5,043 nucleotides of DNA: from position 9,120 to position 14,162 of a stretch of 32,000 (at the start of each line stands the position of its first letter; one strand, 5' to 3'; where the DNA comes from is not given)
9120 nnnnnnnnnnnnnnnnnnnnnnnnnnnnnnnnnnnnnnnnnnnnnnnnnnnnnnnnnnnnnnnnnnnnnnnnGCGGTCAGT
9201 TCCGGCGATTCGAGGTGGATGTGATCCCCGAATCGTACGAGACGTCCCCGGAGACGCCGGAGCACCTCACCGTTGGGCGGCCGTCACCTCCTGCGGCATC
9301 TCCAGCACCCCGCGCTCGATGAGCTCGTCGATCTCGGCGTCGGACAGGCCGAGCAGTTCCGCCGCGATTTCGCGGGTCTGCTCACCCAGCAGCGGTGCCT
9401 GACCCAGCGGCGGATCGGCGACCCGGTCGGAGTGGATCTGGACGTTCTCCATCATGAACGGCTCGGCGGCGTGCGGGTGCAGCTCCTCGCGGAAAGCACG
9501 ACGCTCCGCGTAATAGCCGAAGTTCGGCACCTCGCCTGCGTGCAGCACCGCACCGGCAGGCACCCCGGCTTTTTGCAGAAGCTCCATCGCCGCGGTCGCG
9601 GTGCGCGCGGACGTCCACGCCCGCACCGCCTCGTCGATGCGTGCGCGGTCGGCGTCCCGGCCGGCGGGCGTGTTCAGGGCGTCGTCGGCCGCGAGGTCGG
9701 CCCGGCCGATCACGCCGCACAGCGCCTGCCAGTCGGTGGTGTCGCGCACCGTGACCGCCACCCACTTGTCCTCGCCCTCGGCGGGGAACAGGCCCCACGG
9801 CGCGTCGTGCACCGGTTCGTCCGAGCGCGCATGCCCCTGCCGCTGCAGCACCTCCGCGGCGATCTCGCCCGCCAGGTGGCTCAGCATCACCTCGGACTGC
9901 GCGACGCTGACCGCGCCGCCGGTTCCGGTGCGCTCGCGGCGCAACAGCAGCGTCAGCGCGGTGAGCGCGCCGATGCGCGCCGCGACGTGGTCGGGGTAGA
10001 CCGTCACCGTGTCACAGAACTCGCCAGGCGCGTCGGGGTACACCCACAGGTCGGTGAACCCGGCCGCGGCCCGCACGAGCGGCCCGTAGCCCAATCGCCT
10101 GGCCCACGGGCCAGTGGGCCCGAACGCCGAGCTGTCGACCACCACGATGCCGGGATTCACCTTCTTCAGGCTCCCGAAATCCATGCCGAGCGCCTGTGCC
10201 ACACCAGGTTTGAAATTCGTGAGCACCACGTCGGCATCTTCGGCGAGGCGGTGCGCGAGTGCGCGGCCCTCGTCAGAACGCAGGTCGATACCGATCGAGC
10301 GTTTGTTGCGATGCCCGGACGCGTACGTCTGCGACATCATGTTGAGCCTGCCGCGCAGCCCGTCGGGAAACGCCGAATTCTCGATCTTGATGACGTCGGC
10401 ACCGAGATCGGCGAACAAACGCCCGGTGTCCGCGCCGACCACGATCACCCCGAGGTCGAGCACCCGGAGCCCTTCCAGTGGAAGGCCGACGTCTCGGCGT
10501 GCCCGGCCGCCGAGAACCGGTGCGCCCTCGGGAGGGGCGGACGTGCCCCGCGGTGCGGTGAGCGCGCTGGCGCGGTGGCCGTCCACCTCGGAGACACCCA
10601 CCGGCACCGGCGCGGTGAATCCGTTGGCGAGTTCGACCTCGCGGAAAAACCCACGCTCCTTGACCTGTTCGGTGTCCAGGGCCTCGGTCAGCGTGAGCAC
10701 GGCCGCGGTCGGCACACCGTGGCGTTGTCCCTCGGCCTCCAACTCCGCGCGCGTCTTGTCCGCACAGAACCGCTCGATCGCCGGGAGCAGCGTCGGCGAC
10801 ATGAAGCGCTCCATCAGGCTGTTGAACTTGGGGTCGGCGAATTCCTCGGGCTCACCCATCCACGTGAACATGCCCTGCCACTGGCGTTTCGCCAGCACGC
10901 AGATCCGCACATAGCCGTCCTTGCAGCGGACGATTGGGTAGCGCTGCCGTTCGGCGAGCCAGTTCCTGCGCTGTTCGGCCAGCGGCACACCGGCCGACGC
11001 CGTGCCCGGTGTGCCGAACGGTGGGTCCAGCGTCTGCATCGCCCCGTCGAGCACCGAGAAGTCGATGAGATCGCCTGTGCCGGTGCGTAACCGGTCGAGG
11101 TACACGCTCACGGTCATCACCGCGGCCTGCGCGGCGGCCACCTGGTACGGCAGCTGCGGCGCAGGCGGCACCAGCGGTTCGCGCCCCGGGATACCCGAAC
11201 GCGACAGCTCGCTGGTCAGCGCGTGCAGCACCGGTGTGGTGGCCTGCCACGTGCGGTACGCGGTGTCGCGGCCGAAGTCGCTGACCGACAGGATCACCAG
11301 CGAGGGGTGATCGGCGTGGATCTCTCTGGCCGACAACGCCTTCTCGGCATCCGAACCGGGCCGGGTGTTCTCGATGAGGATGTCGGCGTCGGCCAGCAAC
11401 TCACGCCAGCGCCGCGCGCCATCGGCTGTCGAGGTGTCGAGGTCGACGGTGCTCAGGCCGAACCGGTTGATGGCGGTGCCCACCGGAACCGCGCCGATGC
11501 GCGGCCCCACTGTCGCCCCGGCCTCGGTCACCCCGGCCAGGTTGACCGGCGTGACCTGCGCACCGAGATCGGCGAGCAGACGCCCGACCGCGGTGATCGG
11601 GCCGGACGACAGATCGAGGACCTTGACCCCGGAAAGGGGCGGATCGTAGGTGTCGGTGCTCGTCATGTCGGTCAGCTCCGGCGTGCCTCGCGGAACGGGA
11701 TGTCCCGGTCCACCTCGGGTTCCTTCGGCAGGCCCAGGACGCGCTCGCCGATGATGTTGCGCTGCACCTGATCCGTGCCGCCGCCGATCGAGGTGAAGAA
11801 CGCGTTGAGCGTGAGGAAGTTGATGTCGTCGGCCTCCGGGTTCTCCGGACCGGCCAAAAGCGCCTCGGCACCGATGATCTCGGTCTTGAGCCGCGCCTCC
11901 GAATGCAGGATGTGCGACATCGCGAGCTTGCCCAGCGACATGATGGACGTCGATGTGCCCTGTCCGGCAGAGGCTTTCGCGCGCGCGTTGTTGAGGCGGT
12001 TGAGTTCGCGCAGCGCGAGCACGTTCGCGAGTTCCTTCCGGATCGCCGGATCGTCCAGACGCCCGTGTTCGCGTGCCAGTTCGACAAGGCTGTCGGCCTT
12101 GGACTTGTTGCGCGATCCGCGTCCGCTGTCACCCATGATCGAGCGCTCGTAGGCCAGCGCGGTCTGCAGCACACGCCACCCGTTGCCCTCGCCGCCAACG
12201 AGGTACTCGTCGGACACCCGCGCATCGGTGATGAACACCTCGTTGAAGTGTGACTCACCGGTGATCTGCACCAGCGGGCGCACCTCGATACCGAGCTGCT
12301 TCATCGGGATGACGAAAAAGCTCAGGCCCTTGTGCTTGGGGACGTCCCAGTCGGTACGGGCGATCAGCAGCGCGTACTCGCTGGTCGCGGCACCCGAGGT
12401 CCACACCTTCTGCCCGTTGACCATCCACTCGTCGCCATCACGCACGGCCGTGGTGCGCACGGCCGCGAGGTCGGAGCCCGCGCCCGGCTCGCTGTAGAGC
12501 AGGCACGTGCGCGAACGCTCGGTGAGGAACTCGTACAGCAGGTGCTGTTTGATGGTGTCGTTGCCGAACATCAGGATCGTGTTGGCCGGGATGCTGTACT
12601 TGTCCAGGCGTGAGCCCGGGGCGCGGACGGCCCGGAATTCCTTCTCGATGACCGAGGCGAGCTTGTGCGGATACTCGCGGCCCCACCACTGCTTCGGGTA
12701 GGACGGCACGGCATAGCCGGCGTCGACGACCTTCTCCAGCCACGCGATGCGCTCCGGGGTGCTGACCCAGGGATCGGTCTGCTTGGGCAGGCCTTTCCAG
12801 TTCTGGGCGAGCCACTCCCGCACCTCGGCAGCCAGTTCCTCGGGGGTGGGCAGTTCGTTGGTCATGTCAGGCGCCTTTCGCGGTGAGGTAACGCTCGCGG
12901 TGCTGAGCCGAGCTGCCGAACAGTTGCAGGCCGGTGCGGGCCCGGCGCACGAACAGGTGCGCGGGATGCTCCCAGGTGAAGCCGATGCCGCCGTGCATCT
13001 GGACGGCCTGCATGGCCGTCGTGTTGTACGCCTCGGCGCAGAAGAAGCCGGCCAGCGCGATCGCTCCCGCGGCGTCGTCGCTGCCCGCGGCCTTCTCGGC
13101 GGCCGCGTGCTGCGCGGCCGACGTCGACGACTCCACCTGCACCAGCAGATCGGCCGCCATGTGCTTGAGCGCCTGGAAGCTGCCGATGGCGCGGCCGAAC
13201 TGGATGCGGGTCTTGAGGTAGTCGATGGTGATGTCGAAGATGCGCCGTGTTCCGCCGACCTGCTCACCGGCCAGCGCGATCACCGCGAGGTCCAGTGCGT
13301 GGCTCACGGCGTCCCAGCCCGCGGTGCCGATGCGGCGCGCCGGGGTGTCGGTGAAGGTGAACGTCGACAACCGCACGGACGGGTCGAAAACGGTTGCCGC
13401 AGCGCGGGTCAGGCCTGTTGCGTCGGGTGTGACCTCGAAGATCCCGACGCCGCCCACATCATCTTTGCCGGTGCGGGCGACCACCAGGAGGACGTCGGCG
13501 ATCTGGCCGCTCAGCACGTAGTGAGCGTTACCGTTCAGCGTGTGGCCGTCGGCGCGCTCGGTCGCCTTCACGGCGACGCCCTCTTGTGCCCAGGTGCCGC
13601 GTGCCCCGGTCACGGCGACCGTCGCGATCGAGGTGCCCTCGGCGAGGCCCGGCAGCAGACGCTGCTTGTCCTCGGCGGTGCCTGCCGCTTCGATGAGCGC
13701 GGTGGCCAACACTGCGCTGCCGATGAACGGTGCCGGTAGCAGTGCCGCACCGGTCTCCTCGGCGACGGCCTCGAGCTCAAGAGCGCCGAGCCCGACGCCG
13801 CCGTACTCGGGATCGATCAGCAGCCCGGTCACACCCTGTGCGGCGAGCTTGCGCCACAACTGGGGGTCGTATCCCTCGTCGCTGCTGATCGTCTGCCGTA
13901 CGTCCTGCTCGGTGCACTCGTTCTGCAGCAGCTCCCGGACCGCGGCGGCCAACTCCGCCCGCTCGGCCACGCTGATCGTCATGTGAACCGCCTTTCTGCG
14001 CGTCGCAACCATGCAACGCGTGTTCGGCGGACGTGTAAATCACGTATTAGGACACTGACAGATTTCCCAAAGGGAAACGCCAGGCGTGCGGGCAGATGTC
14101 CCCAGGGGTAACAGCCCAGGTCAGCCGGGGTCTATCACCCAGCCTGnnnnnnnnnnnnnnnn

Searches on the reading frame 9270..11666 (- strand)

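Call 14: search_protein_families(library=ncbifam, proteins=[window:9270-11666:-], max_evalue=0.00001)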
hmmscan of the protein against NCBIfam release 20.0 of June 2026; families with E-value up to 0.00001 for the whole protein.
window:9270-11666:- (799 aa): 7 families
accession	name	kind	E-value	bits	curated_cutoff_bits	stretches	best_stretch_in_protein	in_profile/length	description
NF052585.1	SucGlutTfsCaiB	equivalog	1.3e-67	228.2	750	2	395-771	6-388/394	succinate--glutarate CoA-transferase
NF003809.0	PRK05398.1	subfamily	7.9e-64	215.7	442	4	396-595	4-205/416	formyl-CoA transferase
TIGR03253.1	oxalate_frc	equivalog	1.7e-58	198.3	504.2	4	396-595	3-204/416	formyl-CoA transferase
NF041294.1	Scnl_mescCoAtase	equivalog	1.3e-50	172.6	700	2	397-767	4-379/381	succinyl-CoA:mesaconate CoA-transferase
NF008511.0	PRK11430.1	equivalog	1.1e-49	169.6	522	2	396-718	9-331/381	CoA:oxalate CoA-transferase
NF002914.1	PRK03525.1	equivalog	1.1e-34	120.1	413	2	396-788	9-397/400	L-carnitine CoA-transferase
TIGR04253.1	mesacon_CoA_iso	equivalog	1.7e-10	40.5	725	1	397-788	3-400/403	2-methylfumaryl-CoA isomerase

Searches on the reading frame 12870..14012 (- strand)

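Call 14: search_protein_families(library=ncbifam, proteins=[window:12870-14012:-], max_evalue=0.00001)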
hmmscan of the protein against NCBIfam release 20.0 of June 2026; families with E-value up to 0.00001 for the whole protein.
window:12870-14012:- (381 aa): 19 families
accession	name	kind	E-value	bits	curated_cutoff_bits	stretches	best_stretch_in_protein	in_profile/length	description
NF050027.1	acylCoADhIpdE2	equivalog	1.4e-55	189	450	2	162-374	118-305/311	acyl-CoA dehydrogenase IpdE2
TIGR03203.1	pimD_small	equivalog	5.7e-49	167.2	652.7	1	21-379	11-376/378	pimeloyl-CoA dehydrogenase small subunit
NF045652.1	ProlPCPDhRedW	equivalog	1.1e-32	113.3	650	1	18-356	4-350/376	L-prolyl-[peptidyl-carrier protein] dehydrogenase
NF042972.1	AcrlCoAredClosAcrC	equivalog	1.5e-31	109.4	640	1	18-359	9-356/378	acryloyl-CoA reductase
NF053553.1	prodigi_MBC_PigA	equivalog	3.5e-28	98.8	500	1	31-347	21-347/381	prodigiosin MBC biosynthesis dehydrogenase PigA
NF042439.1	SulpropCoADesulf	equivalog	1.6e-25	89.7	600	1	27-360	6-351/379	3-sulfinopropanoyl-CoA desulfinase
NF008997.0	PRK12341.1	equivalog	2.7e-23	82.6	537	1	14-359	4-356/382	acyl-CoA dehydrogenase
NF045552.1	GlutCoADH_Des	equivalog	7.2e-22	78.1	470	1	54-367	44-367/387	glutaryl-CoA dehydrogenase Acd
NF002885.1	PRK03354.1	equivalog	5.4e-20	71.8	540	1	17-359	7-353/378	crotonobetainyl-CoA dehydrogenase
NF058590.1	AcCoDHFadEBacil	equivalog_domain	1.3e-18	66.9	600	1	21-359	28-390/586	acyl-CoA dehydrogenase FadE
NF043006.1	CyhCrbnylCoADH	equivalog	4.1e-17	62.2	650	1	48-370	36-365/380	cyclohexane-1-carbonyl-CoA dehydrogenase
TIGR03207.1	cyc_hxne_CoA_dh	equivalog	3.5e-14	52.3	575.35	1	49-348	34-341/372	cyclohexanecarboxyl-CoA dehydrogenase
NF007000.1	PRK09463.1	subfamily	4.8e-12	45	600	1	14-138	44-167/726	acyl-CoA dehydrogenase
NF049984.1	Rv1679_FadE16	equivalog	1.6e-11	44.1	600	1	54-204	31-181/371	Rv1679 family acyl-CoA dehydrogenase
NF052270.1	Staph_DH_FadE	equivalog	1.8e-09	36.8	600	1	109-350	119-364/400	acyl-CoA dehydrogenase FadE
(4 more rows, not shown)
